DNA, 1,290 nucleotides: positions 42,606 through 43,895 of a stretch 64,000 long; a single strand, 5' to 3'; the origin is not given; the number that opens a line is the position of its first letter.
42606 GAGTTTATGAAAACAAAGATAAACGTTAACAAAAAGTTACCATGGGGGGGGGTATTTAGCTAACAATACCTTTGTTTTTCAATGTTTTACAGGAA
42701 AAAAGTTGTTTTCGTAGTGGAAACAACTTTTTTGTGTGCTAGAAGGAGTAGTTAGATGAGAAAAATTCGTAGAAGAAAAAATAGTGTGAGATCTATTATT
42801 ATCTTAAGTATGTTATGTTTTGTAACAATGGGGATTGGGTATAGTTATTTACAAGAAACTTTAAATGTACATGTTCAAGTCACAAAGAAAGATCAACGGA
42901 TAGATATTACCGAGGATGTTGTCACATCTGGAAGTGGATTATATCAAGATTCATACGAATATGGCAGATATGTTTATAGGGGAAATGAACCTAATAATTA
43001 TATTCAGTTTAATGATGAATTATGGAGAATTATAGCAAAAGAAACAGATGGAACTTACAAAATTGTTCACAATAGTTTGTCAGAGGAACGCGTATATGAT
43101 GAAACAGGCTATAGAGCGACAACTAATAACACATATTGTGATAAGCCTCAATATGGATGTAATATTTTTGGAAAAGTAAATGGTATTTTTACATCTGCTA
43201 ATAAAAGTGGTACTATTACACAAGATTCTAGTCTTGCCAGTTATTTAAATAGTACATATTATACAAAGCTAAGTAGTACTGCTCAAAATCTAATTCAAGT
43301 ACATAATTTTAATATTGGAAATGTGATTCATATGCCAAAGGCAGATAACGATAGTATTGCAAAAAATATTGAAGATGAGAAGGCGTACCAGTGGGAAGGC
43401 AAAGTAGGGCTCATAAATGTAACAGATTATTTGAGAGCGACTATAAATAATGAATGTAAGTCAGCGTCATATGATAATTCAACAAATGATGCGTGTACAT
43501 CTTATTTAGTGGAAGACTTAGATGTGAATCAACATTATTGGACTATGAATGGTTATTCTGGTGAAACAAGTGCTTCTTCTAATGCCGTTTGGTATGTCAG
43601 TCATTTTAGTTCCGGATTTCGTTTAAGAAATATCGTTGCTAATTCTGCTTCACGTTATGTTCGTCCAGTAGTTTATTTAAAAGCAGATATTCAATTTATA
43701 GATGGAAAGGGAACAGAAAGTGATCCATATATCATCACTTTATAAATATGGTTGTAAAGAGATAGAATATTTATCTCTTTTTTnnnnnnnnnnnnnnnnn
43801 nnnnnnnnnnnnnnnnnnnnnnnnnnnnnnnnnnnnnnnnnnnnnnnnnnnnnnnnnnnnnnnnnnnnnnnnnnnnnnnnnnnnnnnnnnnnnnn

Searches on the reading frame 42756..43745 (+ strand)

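Call 8: search_protein_families(library=pfam, proteins=[window:42756-43745:+], max_evalue=1)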
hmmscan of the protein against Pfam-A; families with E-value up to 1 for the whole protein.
window:42756-43745:+ (329 aa): 2 families
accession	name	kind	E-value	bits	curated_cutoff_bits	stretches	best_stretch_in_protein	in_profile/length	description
PF19789.6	DUF6273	-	0.031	14.6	23.5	1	156-309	34-171/172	Domain of unknown function (DUF6273)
PF00539.23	Tat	-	0.21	12.2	22.5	0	120-137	19-36/64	Transactivating regulatory protein (Tat)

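Call 9: search_protein_families(library=ncbifam, proteins=[window:42756-43745:+], max_evalue=1)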
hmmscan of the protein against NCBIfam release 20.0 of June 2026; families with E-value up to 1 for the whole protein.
window:42756-43745:+ (329 aa): 0 families
